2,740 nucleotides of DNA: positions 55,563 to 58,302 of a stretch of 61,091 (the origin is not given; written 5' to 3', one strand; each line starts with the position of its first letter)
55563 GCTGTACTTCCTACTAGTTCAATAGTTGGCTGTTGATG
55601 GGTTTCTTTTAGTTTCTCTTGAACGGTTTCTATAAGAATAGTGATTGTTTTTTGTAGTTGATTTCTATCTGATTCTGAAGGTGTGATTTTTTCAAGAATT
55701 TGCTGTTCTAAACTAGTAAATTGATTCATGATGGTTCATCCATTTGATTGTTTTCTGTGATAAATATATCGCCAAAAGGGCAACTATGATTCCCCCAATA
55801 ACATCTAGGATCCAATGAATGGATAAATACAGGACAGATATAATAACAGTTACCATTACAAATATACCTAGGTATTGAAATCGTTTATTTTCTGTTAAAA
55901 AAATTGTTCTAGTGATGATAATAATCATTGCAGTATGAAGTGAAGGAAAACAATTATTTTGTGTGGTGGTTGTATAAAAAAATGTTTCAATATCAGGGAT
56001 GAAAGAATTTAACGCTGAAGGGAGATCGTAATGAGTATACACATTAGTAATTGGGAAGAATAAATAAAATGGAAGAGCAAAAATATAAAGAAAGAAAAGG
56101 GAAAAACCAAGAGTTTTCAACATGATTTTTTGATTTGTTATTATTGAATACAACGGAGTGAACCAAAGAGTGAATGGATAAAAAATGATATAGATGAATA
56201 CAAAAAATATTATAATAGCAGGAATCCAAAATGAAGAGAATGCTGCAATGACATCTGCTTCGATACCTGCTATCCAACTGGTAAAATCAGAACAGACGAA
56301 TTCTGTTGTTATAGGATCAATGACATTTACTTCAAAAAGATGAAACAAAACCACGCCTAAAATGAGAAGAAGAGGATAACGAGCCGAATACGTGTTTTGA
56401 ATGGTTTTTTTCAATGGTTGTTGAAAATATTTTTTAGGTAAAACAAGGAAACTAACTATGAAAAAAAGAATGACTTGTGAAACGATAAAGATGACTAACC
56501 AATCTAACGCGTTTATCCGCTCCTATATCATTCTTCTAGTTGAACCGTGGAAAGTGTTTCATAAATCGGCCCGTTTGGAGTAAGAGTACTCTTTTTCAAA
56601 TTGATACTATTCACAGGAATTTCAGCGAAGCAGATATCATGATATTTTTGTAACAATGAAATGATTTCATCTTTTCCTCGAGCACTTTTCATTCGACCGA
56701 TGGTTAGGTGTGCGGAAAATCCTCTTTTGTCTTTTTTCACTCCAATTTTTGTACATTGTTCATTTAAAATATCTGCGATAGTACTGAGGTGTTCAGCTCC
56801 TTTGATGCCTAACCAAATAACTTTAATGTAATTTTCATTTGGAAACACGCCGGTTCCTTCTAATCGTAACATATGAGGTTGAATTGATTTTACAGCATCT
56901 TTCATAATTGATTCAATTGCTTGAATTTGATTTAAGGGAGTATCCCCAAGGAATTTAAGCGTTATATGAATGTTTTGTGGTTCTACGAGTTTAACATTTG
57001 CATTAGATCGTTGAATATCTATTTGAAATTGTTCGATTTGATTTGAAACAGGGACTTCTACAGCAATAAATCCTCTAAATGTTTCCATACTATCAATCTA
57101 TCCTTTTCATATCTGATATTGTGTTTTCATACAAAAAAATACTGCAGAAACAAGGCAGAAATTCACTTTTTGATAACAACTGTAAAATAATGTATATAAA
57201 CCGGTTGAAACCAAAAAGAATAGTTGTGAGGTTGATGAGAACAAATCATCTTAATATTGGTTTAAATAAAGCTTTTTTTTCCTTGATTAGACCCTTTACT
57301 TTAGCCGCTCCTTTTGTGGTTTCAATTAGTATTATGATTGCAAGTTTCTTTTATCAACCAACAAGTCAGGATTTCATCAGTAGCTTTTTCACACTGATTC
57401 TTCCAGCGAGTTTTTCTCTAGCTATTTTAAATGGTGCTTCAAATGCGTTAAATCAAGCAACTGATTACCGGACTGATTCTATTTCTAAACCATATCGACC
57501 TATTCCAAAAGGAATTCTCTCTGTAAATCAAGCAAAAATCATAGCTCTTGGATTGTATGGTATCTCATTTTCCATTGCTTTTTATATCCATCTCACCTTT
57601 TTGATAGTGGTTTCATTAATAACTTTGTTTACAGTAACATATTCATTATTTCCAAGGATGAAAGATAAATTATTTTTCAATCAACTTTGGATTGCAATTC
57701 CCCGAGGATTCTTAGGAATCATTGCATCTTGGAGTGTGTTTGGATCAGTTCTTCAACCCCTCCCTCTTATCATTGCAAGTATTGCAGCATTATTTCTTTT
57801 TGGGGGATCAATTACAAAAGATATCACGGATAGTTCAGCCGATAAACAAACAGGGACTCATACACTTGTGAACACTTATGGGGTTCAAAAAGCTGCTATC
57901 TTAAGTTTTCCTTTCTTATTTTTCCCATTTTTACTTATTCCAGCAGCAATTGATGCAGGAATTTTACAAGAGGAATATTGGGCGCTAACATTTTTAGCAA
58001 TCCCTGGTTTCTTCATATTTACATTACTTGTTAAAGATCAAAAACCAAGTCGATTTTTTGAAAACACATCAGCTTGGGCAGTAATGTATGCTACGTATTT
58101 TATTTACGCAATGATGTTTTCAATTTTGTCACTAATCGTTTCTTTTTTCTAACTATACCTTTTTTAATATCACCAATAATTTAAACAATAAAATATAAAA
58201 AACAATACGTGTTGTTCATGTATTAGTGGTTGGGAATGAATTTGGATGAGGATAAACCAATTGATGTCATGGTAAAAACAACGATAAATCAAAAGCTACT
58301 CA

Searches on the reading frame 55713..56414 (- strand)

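Call 62: search_protein_families(library=pfam, proteins=[window:55713-56414:-], max_evalue=0.001)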
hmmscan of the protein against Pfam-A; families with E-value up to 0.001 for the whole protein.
window:55713-56414:- (233 aa): 2 families
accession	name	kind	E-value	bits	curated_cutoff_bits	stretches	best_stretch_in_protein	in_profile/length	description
PF14378.12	PAP2_3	-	1.9e-12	47.9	27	1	65-218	26-190/190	PAP2 superfamily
PF01569.27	PAP2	-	3.3e-11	43.5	27.2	1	124-219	20-121/130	PAP2 superfamily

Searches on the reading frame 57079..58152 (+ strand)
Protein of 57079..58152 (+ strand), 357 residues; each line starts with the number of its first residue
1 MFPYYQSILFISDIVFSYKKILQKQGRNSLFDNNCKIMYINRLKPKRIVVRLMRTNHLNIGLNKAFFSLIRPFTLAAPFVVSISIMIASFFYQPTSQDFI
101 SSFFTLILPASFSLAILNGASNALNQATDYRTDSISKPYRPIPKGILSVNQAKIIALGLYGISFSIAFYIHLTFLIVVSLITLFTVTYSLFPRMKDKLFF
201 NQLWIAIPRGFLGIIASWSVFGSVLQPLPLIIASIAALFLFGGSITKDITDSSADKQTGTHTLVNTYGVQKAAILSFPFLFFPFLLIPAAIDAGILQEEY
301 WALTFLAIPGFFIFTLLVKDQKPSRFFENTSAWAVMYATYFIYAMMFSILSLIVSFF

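Call 62: search_protein_families(library=pfam, proteins=[window:57079-58152:+], max_evalue=0.001)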
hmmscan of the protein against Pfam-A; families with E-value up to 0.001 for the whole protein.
window:57079-58152:+ (357 aa): 1 family
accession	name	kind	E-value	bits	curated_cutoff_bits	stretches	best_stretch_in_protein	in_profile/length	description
PF01040.23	UbiA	-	1.2e-30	107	34.2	1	90-322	9-236/250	UbiA prenyltransferase family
